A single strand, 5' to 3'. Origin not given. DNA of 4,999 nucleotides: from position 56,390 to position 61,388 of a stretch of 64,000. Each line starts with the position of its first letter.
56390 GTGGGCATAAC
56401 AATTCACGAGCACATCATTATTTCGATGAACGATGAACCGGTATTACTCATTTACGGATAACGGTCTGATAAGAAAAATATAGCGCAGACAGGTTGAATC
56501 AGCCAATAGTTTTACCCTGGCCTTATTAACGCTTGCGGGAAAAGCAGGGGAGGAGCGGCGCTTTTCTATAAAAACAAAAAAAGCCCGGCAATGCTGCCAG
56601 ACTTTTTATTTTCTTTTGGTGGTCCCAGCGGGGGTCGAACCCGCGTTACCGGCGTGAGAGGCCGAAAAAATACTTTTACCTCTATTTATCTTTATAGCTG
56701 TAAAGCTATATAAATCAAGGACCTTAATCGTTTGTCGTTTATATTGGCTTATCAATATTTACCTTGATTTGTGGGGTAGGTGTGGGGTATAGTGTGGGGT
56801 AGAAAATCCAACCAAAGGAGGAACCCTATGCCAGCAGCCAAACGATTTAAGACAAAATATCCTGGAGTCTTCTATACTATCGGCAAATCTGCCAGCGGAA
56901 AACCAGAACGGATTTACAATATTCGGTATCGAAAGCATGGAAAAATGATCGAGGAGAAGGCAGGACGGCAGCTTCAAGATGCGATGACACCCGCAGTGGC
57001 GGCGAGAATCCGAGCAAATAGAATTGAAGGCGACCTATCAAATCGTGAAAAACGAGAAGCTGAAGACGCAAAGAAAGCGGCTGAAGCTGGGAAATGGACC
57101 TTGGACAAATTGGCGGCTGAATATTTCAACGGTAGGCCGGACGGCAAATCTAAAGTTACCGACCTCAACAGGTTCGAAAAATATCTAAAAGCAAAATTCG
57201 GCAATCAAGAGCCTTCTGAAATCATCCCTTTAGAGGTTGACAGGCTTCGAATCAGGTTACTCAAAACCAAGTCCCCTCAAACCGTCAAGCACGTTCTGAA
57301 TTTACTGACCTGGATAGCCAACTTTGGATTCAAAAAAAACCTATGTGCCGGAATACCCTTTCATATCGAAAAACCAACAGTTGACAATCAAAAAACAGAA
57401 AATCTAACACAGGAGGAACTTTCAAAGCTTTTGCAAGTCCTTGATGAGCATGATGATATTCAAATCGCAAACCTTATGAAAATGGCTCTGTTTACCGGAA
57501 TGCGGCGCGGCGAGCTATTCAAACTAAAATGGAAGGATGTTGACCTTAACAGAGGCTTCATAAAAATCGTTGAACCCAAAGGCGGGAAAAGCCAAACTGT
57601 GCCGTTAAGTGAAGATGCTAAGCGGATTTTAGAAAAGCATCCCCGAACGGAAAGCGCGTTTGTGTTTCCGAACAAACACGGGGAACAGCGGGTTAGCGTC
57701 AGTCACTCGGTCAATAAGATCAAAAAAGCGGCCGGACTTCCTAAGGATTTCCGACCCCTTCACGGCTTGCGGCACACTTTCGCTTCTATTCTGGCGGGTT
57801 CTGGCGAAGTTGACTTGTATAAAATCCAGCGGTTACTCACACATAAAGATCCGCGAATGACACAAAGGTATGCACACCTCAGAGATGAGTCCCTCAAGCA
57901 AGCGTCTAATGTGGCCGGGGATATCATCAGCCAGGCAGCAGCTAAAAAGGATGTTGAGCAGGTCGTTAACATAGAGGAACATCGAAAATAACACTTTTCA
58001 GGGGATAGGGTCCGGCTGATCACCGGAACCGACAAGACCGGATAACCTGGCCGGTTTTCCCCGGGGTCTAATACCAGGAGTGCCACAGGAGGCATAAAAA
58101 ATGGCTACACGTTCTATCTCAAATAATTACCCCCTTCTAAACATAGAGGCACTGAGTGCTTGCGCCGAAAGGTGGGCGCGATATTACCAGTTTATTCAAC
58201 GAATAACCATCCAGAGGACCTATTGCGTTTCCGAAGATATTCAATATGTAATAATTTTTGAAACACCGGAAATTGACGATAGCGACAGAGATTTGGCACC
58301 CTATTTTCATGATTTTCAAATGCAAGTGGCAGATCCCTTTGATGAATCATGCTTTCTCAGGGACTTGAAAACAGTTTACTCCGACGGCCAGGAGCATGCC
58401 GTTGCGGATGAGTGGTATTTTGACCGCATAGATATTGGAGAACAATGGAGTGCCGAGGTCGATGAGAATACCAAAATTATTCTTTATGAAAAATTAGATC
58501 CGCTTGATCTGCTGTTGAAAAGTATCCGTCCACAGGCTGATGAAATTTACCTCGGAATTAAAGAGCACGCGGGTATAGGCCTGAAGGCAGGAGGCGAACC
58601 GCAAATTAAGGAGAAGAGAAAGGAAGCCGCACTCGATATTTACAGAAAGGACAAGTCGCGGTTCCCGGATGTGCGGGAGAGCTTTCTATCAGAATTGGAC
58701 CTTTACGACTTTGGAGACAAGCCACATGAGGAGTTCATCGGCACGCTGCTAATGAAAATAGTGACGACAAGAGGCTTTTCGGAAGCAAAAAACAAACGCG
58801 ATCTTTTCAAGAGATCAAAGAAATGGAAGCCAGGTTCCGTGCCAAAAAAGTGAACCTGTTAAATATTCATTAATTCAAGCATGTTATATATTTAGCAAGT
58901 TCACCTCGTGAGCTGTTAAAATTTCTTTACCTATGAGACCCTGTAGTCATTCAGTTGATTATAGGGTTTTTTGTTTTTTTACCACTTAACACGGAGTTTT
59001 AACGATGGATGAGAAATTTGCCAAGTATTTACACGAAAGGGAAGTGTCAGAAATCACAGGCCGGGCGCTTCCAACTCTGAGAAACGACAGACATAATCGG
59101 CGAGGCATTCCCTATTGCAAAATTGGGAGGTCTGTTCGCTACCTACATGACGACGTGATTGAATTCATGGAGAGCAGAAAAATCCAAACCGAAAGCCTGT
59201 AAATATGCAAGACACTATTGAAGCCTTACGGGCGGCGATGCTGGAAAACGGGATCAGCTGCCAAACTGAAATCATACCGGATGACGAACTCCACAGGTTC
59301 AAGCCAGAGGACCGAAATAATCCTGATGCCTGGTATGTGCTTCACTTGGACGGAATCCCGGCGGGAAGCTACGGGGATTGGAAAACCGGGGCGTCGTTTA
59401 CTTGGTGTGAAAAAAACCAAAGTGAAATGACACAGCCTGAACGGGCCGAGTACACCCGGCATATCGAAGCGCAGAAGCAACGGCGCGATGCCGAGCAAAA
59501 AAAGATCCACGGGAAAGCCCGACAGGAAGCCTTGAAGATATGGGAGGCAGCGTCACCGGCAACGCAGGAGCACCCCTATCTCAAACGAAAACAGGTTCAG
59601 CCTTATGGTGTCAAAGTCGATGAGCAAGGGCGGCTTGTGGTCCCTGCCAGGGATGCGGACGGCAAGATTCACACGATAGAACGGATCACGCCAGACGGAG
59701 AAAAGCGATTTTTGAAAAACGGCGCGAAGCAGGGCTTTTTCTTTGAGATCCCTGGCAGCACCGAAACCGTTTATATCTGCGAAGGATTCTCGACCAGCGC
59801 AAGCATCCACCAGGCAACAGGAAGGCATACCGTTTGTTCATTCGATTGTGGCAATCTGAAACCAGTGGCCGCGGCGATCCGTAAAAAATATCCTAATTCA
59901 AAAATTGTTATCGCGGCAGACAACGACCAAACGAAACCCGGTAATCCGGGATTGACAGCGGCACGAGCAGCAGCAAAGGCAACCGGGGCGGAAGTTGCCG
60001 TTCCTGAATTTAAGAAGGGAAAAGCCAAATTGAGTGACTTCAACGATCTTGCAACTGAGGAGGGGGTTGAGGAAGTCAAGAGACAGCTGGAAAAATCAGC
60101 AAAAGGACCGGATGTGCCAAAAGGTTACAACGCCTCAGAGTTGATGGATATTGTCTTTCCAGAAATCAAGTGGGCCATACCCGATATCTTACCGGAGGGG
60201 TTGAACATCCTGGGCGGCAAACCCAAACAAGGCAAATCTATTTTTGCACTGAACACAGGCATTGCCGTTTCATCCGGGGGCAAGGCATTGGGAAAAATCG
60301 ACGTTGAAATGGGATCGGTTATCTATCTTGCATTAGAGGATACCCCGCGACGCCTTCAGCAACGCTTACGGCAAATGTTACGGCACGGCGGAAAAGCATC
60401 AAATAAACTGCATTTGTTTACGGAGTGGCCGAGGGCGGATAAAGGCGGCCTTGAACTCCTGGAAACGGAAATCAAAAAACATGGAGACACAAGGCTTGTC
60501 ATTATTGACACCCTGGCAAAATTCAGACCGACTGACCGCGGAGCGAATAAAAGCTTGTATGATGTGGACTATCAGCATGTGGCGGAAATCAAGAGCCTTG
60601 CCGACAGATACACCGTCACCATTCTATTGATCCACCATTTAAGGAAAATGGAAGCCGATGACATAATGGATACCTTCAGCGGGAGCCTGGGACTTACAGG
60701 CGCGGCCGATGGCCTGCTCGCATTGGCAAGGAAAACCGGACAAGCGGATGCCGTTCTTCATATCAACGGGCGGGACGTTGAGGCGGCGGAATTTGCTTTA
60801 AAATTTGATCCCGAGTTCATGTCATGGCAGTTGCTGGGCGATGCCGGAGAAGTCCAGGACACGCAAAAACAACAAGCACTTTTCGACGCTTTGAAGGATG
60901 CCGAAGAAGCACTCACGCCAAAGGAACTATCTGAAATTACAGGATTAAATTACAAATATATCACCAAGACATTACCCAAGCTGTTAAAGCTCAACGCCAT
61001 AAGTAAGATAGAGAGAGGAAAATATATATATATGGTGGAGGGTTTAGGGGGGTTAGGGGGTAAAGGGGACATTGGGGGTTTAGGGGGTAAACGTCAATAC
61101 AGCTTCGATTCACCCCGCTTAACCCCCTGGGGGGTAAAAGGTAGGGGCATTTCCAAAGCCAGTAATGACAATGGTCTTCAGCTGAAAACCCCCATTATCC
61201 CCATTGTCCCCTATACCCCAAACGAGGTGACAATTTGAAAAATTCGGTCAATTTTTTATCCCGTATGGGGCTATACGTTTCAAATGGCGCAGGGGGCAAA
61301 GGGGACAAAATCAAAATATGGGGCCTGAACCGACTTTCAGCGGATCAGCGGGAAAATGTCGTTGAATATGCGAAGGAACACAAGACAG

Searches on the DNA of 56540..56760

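Call 85: search_rna_families(source=window, start=56540, end=56760, threshold=evalue, max_evalue=10, show_alignments=3)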
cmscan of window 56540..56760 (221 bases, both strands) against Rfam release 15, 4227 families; matches with E-value up to 10: 34.
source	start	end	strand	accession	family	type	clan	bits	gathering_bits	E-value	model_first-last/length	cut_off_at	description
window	56567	56643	-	RF00121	MicC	Gene; sRNA;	-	28.5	90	0.015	1-123/123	no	MicC RNA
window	56572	56718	-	RF04182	GibS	Gene; sRNA;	-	23.3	115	0.22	1-142/142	no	GibS sRNA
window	56620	56685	-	RF00233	Tymo_tRNA-like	Cis-reg;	-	22.9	40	0.0056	1-84/84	no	Tymovirus/Pomovirus/Furovirus tRNA-like 3' UTR element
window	56574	56687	-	RF01859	Phe_leader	Cis-reg; leader;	-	22.6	55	0.088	1-125/125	no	Phenylalanine leader peptide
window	56571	56759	-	RF02053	STnc430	Gene; sRNA;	-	22.6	47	0.13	1-162/162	no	Enterobacterial sRNA STnc430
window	56627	56685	-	RF00005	tRNA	Gene; tRNA;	CL00001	21.9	29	0.019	7-64/71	no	tRNA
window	56576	56678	-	RF00512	Leu_leader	Cis-reg; leader;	-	21.3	50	0.021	1-148/148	no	Leucine operon leader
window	56568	56689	+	RF01808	MicX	Gene; sRNA;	-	21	75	0.0083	1-194/194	no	MicX Vibrio cholerae sRNA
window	56578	56650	-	RF02083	OrzO-P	Gene; antitoxin;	-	20.4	60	0.34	1-76/76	no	OrzO-P RNA antitoxin family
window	56567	56620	-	RF02907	patAB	Cis-reg; leader;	-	19.6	92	0.65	1-57/57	no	patAB leader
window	56619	56663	+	RF04354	Plastid-ycf2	Cis-reg;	-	18.2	65.7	0.21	1-75/75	no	Plastid-ycf2 5UTR RNA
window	56571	56693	-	RF00558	L20_leader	Cis-reg; leader;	-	17.8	58.7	0.28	1-127/127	no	Ribosomal protein L20 leader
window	56540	56617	-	RF01808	MicX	Gene; sRNA;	-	17.5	75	0.072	1-85/194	3'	MicX Vibrio cholerae sRNA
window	56572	56667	-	RF02059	STnc50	Gene; sRNA;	-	17.1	55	1.7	1-84/84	no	Salmonella enterica sRNA STnc40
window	56674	56729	+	RF00237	mir-9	Gene; miRNA;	-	17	58.6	1.3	1-78/78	no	mir-9/mir-79 microRNA precursor family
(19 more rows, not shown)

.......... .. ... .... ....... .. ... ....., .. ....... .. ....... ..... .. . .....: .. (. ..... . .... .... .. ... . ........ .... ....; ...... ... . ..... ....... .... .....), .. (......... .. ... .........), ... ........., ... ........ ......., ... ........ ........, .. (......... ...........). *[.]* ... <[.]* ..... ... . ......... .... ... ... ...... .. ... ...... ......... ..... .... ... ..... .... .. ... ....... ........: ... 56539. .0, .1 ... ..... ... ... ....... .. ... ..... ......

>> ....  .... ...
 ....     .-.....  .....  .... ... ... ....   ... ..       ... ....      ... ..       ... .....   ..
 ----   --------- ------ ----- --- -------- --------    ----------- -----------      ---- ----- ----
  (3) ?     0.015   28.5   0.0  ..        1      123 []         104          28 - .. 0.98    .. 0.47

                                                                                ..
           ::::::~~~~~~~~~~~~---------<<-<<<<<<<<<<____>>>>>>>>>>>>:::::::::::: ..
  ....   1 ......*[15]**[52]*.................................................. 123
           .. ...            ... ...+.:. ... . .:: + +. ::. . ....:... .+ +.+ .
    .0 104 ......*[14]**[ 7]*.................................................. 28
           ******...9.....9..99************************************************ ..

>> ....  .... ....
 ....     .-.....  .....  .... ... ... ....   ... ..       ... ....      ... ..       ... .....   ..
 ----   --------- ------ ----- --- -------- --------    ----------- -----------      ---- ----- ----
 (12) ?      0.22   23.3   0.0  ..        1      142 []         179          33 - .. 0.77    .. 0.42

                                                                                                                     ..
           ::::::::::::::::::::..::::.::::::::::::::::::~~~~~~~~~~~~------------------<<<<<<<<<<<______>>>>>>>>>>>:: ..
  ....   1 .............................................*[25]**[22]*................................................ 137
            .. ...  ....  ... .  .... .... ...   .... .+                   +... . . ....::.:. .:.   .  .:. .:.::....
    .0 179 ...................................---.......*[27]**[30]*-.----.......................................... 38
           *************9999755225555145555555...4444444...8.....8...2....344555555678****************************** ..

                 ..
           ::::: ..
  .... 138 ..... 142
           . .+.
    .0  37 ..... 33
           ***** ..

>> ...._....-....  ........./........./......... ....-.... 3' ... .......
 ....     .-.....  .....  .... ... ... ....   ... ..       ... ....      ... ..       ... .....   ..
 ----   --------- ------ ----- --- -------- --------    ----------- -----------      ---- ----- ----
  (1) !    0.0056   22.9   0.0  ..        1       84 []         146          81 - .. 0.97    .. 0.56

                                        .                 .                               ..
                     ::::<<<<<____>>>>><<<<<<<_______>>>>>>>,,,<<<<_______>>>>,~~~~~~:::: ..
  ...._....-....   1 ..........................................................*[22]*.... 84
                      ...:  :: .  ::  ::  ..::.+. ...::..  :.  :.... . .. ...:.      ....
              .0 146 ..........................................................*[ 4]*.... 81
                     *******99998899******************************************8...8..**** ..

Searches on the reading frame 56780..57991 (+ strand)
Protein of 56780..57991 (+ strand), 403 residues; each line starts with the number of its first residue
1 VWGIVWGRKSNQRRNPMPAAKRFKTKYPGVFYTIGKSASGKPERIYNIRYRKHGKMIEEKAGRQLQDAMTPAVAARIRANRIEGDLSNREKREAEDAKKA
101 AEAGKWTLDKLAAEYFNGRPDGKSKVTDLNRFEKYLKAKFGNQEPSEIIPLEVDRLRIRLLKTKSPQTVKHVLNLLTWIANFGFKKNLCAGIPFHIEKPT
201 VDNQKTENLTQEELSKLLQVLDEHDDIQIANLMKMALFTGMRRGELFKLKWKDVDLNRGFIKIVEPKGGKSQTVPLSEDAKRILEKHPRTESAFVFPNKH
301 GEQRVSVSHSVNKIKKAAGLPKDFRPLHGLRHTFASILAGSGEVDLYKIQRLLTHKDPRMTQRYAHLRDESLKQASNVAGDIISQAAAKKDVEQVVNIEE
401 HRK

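Call 53: search_protein_families(library=pfam, proteins=[window:56780-57991:+], max_evalue=0.001)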
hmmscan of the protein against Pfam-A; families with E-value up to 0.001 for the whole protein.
window:56780-57991:+ (403 aa): 3 families
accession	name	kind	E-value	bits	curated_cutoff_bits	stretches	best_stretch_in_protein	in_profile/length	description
PF00589.27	Phage_integrase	-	4.9e-35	121.3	27.1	1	208-370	2-171/172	Phage integrase family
PF23933.1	DUF7269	-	3.6e-05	24.3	29.1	1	70-123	87-139/162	Family of unknown function (DUF7269)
PF11917.13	DUF3435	-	3.8e-05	23.3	25.8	0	224-256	23-55/418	Protein of unknown function (DUF3435)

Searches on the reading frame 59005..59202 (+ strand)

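Call 53: search_protein_families(library=pfam, proteins=[window:59005-59202:+], max_evalue=0.001)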
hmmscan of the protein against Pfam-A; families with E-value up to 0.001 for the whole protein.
window:59005-59202:+ (65 aa): 1 family
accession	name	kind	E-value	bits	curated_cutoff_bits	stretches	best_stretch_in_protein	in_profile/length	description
PF12728.13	HTH_17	-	8.5e-07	29.6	27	1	12-58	5-50/51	Helix-turn-helix domain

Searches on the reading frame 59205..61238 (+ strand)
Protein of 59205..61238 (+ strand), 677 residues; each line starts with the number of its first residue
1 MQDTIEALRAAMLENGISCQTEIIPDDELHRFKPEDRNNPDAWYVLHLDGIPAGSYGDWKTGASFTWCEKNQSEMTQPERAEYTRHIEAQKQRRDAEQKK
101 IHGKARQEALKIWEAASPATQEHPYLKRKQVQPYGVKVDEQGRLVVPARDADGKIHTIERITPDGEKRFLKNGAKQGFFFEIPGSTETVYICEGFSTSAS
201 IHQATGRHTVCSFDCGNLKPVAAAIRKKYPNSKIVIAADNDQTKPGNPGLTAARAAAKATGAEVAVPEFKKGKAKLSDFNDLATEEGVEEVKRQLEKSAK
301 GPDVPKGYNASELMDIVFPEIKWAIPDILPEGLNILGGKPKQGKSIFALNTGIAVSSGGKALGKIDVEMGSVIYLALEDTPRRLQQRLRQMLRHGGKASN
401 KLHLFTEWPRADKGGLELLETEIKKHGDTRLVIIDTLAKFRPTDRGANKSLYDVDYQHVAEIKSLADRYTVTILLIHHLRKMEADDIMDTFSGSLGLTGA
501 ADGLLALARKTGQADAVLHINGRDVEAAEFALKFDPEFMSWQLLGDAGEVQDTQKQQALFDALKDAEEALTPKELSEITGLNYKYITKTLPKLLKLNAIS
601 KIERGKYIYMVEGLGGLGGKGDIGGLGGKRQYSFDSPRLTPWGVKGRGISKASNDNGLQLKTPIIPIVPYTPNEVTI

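Call 53: search_protein_families(library=pfam, proteins=[window:59205-61238:+], max_evalue=0.001)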
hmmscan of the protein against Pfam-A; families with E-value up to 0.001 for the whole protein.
window:59205-61238:+ (677 aa): 3 families
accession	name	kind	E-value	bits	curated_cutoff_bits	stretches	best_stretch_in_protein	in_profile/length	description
PF13481.12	AAA_25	-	2.5e-27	96.2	27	1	317-482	18-193/195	AAA domain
PF13362.12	Toprim_3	-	5.9e-14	52.7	27.2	1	189-287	2-93/95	Toprim domain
PF13662.12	Toprim_4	-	2.4e-06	28.1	25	1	188-260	2-74/85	Toprim domain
